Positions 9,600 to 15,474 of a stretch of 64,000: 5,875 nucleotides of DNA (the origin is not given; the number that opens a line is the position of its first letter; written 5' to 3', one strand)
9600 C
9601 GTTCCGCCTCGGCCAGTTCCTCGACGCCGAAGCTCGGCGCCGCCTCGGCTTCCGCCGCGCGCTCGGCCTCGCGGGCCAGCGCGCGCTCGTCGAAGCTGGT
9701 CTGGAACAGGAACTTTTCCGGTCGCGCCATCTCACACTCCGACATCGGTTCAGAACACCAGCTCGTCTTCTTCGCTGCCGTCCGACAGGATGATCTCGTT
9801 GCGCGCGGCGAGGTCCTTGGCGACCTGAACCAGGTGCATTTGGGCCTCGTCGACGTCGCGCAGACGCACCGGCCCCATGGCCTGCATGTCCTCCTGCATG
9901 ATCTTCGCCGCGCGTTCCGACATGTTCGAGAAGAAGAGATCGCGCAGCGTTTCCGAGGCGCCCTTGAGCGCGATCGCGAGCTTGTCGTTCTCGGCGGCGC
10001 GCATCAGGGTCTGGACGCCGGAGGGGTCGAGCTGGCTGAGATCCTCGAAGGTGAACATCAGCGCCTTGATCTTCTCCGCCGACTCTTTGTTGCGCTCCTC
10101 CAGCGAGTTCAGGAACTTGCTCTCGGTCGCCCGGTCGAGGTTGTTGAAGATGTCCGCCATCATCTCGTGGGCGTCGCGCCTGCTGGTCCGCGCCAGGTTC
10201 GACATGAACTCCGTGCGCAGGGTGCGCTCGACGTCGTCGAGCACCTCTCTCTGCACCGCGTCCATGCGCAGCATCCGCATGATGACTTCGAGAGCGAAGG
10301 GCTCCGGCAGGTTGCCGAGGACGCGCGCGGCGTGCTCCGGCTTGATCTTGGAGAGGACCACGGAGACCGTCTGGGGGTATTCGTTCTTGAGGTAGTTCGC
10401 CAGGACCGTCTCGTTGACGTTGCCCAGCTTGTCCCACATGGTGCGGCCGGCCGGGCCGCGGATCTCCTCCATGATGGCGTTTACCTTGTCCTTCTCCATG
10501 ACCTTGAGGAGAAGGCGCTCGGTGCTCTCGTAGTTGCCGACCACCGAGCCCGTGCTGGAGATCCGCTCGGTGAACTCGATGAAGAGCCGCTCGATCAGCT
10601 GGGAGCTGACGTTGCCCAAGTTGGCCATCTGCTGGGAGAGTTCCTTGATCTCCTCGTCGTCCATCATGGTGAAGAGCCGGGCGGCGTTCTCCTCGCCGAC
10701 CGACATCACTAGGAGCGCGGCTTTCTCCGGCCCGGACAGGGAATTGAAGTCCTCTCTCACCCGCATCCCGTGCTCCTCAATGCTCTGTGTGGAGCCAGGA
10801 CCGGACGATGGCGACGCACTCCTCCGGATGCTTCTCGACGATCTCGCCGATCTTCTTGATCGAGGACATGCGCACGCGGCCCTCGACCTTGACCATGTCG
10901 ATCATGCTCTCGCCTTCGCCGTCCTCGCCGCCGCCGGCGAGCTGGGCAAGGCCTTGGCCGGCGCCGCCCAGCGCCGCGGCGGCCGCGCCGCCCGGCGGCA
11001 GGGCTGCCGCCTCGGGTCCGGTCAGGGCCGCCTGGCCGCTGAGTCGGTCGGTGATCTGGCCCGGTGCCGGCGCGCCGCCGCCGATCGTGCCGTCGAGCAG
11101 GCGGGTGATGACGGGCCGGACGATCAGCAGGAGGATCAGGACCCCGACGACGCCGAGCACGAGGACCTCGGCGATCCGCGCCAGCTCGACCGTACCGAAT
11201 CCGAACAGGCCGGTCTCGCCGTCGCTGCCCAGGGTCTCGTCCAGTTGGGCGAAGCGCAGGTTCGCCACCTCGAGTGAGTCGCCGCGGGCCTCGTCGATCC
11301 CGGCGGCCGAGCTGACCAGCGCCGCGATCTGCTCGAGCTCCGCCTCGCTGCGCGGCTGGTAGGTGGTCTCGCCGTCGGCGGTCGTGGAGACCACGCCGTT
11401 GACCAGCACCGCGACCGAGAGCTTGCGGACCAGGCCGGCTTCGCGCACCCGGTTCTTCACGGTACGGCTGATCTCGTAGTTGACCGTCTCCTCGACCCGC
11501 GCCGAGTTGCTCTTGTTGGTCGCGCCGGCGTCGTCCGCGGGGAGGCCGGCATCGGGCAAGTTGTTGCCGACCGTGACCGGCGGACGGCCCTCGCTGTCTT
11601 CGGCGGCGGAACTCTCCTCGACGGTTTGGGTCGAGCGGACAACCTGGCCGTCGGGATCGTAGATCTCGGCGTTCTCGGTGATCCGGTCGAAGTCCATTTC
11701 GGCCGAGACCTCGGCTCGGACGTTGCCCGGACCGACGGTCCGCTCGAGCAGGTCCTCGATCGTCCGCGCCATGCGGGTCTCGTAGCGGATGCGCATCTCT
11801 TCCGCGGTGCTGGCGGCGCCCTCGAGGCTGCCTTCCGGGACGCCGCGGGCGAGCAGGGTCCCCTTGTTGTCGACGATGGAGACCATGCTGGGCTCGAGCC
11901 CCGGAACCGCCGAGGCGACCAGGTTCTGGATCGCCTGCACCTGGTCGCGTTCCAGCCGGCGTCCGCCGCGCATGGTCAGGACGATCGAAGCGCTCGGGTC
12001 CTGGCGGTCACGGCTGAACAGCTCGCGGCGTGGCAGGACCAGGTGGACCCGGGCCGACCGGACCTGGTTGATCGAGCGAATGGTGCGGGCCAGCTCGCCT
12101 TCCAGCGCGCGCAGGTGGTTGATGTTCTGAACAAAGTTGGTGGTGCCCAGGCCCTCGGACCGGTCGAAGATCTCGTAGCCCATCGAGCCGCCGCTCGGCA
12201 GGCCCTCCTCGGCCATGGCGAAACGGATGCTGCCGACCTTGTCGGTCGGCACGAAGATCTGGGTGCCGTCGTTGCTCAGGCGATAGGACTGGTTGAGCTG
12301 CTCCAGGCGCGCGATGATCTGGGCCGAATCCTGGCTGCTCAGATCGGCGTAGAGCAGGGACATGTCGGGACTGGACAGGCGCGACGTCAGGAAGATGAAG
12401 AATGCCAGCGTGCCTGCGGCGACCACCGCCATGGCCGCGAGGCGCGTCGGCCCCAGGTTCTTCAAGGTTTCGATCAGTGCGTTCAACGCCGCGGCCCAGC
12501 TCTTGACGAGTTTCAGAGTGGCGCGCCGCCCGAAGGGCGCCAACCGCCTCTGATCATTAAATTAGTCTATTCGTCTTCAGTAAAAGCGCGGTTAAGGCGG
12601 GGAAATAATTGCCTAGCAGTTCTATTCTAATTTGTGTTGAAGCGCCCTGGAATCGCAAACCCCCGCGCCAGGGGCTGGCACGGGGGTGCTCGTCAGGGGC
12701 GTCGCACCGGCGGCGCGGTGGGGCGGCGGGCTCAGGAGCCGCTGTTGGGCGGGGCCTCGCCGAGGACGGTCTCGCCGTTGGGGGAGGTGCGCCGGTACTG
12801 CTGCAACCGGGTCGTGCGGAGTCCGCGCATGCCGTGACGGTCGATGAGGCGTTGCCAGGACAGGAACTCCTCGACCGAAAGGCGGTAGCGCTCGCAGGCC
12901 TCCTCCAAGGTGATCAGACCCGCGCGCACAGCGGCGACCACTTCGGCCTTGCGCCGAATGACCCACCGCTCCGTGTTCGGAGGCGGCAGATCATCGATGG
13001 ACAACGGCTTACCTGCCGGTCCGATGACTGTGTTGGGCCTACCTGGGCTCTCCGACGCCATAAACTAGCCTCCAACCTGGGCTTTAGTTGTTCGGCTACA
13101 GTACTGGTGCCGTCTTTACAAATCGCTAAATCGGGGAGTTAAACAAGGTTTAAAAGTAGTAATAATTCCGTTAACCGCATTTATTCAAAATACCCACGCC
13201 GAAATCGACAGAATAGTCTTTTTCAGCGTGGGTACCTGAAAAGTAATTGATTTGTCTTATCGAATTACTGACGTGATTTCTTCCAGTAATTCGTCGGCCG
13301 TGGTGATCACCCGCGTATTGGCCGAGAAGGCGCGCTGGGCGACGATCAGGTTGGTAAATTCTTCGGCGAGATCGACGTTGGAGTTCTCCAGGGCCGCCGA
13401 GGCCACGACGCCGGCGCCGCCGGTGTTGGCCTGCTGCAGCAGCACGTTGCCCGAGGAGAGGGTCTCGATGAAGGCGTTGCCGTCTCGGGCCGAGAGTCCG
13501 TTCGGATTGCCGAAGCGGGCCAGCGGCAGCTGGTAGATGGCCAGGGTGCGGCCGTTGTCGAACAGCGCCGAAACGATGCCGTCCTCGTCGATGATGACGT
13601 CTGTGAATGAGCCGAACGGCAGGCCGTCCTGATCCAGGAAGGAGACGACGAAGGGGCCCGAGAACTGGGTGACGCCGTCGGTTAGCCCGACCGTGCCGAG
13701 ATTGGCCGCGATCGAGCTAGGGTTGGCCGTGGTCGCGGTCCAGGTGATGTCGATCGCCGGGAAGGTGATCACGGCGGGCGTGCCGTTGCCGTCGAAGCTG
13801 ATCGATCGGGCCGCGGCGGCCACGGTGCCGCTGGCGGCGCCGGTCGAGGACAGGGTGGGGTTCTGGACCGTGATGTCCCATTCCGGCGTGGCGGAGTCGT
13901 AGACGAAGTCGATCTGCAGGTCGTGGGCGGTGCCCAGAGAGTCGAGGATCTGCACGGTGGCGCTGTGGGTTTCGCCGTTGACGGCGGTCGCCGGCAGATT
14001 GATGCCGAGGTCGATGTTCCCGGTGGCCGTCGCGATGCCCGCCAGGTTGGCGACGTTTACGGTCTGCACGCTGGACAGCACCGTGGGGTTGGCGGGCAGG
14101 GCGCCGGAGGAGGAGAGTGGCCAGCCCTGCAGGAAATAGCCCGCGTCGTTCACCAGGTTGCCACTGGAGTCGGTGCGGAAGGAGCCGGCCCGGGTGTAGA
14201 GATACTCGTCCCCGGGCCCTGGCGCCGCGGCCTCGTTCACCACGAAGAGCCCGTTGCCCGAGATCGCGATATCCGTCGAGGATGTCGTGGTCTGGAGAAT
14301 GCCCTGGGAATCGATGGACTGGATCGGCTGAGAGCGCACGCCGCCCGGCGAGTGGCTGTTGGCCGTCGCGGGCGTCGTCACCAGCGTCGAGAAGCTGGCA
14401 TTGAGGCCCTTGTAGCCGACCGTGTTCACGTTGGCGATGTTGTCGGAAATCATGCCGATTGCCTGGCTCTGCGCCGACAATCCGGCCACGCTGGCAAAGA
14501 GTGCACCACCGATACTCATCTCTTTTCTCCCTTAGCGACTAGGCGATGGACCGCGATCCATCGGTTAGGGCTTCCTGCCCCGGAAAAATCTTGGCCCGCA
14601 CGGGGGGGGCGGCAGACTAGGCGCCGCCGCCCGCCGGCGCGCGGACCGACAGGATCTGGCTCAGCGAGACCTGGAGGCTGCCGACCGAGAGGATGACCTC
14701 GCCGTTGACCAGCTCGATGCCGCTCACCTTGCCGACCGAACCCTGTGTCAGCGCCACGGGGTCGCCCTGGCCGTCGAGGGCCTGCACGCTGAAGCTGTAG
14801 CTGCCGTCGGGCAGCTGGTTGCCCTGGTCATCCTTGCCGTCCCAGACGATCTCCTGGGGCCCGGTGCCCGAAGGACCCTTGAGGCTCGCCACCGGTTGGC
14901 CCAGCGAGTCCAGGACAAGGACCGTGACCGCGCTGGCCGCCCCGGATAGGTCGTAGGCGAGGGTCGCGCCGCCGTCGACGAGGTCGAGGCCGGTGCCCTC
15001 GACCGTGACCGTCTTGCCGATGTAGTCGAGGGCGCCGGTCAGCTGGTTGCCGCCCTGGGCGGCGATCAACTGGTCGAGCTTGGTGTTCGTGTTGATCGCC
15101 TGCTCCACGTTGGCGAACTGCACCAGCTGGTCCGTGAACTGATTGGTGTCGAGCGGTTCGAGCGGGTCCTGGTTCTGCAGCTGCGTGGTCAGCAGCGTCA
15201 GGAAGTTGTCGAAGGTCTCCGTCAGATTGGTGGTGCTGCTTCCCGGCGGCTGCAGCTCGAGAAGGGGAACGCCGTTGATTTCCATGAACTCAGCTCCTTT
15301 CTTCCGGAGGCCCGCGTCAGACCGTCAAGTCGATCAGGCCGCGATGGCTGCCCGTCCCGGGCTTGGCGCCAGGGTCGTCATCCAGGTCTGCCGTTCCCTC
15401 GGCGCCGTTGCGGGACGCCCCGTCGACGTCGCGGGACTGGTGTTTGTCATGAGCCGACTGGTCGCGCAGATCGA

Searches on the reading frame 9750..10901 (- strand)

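Call 70: search_protein_families(library=pfam, proteins=[window:9750-10901:-], max_evalue=0.00001)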
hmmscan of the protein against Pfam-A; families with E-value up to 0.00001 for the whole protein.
window:9750-10901:- (383 aa): 4 families
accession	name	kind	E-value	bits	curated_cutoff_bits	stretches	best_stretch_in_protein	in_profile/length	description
PF01706.21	FliG_C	-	8.5e-40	135.8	23.3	1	266-372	2-108/108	FliG C-terminal domain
PF14841.11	FliG_M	-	5.3e-31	107.1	25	1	165-237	2-74/76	FliG middle domain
PF14842.11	FliG_N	-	7.5e-31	107.3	25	1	55-156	2-104/104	FliG N-terminal domain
PF03448.22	MgtE_N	-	8.6e-09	36.3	25.9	0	176-278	3-96/102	MgtE intracellular N domain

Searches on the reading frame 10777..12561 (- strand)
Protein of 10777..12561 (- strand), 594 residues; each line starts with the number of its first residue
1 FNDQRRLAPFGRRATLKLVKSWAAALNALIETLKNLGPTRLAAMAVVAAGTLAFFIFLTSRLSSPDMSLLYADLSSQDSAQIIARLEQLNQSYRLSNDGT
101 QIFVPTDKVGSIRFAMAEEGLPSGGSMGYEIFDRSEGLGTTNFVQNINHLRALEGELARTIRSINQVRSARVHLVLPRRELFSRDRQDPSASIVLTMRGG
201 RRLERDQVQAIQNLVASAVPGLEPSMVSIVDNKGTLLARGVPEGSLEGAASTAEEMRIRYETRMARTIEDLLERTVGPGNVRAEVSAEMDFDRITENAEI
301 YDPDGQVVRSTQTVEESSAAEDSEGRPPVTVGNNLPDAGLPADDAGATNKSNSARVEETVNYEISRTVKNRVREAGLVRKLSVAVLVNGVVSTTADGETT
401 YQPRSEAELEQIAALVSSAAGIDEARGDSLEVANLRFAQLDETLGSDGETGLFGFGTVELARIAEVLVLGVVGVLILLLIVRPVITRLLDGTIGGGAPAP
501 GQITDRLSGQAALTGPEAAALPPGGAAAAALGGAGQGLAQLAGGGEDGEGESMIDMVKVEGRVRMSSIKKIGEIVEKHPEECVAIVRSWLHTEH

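Call 70: search_protein_families(library=pfam, proteins=[window:10777-12561:-], max_evalue=0.00001)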
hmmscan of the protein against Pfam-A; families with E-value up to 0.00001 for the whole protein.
window:10777-12561:- (594 aa): 2 families
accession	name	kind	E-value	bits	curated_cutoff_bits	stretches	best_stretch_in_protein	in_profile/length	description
PF01514.23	YscJ_FliF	-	1.3e-65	221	24.4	1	63-238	2-178/179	Secretory protein of YscJ/FliF family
PF08345.17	YscJ_FliF_C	-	7.4e-46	156.7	23.8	1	272-437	1-147/147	Flagellar M-ring protein C-terminal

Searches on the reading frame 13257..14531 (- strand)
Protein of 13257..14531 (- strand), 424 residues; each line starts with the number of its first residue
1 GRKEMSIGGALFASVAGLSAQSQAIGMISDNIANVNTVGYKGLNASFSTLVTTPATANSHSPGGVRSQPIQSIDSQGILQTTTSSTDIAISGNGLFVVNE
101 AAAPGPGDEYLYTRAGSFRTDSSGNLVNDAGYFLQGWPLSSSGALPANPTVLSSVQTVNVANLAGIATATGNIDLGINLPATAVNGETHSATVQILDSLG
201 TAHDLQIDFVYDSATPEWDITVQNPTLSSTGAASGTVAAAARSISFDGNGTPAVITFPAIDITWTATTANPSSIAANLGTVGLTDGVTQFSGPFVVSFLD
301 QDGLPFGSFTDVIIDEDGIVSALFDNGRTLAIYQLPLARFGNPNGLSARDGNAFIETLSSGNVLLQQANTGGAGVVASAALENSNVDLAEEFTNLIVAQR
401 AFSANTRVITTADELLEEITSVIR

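Call 70: search_protein_families(library=pfam, proteins=[window:13257-14531:-], max_evalue=0.00001)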
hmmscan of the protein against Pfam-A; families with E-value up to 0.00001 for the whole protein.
window:13257-14531:- (424 aa): 4 families
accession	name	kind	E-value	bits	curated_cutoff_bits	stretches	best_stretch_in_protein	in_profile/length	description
PF06429.18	Flg_bbr_C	-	5.6e-17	61.4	23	1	378-420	2-44/46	Flagellar basal body rod FlgEFG protein C-terminal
PF07559.19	FlgE_D2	-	4.4e-13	50.4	22.7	1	185-303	18-141/142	Flagellar basal body protein FlaE D2 domain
PF22692.1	LlgE_F_G_D1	-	1.2e-11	45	27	1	89-181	1-49/64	Flagellar hook protein FlgE/F/G D1 domain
PF00460.25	Flg_bb_rod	-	6.3e-09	36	20.7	1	15-41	5-31/31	Flagella basal body rod protein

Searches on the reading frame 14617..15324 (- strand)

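Call 70: search_protein_families(library=pfam, proteins=[window:14617-15324:-], max_evalue=0.00001)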
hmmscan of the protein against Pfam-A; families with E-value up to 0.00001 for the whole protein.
window:14617-15324:- (235 aa): 3 families
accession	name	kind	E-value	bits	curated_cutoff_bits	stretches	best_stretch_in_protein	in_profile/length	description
PF03963.19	FlgD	-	2.3e-19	69.8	27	1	29-85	19-75/75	Flagellar hook capping protein - N-terminal region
PF13860.13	FlgD_ig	-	2.6e-16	59.8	27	1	116-185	6-78/79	FlgD Ig-like domain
PF13861.12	FLgD_tudor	-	9.3e-08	32.6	26.9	1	93-224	1-57/58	FlgD Tudor-like domain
